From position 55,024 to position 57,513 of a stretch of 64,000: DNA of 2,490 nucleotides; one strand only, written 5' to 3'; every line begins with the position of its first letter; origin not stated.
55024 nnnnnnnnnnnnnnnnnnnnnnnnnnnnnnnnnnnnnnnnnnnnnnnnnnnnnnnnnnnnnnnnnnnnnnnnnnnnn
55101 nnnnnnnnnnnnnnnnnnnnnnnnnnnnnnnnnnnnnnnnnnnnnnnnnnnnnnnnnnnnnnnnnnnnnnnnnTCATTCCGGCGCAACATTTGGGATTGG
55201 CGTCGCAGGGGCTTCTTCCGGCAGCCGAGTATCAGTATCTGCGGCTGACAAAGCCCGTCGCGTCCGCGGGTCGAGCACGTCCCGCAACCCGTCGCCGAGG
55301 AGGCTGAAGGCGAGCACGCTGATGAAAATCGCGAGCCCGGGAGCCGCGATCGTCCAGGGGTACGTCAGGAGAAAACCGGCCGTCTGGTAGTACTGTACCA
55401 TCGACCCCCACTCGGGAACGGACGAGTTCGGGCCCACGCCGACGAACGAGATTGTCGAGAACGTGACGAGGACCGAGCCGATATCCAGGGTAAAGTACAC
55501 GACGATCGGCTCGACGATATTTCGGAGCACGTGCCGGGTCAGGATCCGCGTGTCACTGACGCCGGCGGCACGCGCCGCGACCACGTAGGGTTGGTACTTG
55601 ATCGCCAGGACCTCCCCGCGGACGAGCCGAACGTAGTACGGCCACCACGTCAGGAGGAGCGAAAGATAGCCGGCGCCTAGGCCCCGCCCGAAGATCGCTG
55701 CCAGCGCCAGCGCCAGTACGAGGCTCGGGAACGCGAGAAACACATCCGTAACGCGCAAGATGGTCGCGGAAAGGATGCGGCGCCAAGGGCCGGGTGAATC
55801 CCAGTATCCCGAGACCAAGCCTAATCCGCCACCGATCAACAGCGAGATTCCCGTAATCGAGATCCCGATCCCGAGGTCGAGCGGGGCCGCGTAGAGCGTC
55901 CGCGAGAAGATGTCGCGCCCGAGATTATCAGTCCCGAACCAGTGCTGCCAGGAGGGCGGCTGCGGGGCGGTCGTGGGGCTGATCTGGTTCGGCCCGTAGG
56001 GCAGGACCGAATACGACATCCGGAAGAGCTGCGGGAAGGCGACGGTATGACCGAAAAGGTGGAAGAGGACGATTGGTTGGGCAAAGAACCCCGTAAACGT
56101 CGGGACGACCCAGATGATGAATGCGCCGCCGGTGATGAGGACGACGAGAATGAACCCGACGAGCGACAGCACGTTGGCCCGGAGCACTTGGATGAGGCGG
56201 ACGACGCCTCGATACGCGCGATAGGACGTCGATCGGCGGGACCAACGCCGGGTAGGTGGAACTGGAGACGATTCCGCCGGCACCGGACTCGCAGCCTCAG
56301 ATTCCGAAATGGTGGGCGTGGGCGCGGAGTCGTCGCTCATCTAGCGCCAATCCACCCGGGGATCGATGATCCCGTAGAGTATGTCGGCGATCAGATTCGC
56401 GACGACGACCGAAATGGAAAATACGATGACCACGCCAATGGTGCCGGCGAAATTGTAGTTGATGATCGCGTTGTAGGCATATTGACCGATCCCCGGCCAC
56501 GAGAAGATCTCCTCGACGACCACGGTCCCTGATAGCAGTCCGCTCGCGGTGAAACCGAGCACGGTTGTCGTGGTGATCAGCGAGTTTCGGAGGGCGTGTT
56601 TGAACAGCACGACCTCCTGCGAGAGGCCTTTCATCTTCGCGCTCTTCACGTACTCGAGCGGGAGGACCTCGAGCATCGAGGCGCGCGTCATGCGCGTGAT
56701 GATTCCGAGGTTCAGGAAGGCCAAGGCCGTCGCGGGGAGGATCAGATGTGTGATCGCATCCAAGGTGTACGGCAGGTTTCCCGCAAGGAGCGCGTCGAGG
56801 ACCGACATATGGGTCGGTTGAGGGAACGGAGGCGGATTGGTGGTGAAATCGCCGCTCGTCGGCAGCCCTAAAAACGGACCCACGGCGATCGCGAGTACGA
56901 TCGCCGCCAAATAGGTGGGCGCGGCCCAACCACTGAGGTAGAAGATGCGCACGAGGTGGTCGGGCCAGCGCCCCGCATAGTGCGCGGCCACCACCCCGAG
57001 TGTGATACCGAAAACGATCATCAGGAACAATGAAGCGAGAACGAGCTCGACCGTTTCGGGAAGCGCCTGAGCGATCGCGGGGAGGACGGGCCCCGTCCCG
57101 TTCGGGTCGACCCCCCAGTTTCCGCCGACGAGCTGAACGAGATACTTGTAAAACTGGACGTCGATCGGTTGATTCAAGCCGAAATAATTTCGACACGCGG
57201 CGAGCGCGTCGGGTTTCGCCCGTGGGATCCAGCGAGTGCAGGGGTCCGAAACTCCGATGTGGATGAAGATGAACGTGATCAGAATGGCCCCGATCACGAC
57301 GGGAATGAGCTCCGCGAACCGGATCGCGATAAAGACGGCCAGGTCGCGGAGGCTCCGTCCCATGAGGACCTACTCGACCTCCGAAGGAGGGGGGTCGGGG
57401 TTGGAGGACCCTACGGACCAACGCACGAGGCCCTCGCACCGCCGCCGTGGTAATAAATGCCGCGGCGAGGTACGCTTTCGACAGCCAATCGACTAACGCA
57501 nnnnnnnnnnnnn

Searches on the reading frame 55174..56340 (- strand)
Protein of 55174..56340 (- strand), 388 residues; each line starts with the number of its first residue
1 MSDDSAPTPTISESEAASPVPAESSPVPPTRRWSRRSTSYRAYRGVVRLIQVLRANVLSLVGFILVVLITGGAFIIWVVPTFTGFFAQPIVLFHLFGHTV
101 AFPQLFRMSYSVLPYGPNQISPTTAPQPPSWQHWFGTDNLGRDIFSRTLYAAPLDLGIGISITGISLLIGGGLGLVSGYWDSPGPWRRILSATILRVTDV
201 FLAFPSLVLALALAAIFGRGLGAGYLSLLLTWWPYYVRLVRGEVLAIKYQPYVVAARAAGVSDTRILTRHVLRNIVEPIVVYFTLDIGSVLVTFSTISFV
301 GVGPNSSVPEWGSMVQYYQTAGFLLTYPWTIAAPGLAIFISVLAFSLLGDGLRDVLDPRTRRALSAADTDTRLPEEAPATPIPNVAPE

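Call 25: search_protein_families(library=pfam, proteins=[window:55174-56340:-], max_evalue=0.00001)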
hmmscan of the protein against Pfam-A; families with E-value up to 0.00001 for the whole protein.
window:55174-56340:- (388 aa): 1 family
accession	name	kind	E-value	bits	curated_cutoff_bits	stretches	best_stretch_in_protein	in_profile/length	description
PF00528.27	BPD_transp_1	-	6.8e-28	98.1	26.4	1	186-362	12-184/184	Binding-protein-dependent transport system inner membrane component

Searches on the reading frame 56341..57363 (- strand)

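Call 25: search_protein_families(library=pfam, proteins=[window:56341-57363:-], max_evalue=0.00001)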
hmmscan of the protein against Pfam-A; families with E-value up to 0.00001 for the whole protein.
window:56341-57363:- (340 aa): 1 family
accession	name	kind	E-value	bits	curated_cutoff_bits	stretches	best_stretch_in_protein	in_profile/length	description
PF00528.27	BPD_transp_1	-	2.2e-38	132.3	26.4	1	119-338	1-183/184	Binding-protein-dependent transport system inner membrane component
